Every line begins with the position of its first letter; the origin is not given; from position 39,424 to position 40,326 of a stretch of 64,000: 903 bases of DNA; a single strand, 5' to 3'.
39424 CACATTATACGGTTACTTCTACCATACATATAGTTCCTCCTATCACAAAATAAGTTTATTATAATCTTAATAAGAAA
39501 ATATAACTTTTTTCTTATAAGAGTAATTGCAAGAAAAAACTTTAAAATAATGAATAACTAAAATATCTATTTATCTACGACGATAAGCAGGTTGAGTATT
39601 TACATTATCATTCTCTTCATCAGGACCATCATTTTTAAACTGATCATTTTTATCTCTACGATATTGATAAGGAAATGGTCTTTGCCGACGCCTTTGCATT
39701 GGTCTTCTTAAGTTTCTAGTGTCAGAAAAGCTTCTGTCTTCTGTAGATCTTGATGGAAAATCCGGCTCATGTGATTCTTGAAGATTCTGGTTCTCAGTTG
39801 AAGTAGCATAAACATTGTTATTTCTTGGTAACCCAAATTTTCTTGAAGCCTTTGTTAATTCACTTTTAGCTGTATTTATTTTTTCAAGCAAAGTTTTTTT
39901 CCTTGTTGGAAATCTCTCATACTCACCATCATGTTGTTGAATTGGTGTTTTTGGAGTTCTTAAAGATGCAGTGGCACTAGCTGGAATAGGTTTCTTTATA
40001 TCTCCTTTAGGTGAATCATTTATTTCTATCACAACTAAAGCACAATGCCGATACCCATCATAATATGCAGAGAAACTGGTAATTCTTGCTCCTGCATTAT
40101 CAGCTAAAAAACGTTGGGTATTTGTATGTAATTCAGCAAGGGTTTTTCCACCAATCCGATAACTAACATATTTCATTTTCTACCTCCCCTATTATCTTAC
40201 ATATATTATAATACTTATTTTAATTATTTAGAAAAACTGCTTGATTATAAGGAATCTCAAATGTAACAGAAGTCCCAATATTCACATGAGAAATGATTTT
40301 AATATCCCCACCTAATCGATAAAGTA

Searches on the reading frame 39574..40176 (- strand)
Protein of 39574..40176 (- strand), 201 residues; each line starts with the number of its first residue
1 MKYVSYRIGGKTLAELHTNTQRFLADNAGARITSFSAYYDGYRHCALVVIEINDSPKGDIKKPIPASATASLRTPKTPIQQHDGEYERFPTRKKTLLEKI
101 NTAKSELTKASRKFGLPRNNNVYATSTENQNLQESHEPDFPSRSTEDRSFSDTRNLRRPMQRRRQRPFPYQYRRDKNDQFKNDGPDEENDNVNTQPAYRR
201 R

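Call 5: search_protein_families(library=pfam, max_evalue=0.1, proteins=[window:39574-40176:-])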
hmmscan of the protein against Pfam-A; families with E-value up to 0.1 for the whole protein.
seq(201 aa): 0 families

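Call 6: search_protein_families(library=ncbifam, max_evalue=0.01, proteins=[window:39574-40176:-])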
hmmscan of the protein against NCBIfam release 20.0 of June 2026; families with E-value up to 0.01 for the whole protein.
seq(201 aa): 0 families

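Call 13: list_cluster_members(proteins=[P0001, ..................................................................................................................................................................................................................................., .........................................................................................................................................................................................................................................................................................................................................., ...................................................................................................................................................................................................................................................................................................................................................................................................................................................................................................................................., window:39574-40176:-])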
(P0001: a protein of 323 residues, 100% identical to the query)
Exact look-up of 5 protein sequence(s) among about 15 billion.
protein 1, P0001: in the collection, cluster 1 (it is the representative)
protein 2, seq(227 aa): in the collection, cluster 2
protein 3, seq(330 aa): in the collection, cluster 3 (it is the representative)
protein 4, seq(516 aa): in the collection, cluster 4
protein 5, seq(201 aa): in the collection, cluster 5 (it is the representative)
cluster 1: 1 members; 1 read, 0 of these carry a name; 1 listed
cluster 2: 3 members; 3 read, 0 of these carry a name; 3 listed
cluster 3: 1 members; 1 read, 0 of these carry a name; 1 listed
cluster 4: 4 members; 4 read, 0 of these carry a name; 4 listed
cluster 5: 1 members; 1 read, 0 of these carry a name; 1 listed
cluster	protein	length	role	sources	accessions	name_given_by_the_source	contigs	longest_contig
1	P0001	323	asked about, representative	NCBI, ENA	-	-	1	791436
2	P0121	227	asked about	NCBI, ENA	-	-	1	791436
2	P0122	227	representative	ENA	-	-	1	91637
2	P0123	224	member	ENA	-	-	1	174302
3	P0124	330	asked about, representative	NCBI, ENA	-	-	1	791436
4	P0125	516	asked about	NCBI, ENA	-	-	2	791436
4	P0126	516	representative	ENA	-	-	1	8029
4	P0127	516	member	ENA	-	-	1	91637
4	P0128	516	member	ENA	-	-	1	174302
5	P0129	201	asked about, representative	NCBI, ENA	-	-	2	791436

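Call 39: search_protein_families(library=pfam, max_evalue=10, proteins=[window:39574-40176:-])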
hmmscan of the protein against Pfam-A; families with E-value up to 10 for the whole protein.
seq(201 aa): 0 families

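Call 74: search_solved_structures(query=A7, max_evalue=10)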
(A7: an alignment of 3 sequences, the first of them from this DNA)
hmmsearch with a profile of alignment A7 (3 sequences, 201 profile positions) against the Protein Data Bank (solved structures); distinct sequences matched with E-value up to 10: 4.
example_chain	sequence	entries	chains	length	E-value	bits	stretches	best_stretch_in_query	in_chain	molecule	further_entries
6gxr_A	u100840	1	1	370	0.0073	19.6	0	109-127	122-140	BP39L lectin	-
6o8w_j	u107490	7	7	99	0.98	12.7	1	45-122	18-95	30S ribosomal protein S10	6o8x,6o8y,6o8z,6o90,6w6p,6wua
7nhk_k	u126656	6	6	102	1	12.6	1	45-122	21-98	30S ribosomal protein S10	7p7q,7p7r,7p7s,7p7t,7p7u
7jil_K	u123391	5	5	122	1.4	12.2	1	24-98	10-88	50S ribosomal protein L14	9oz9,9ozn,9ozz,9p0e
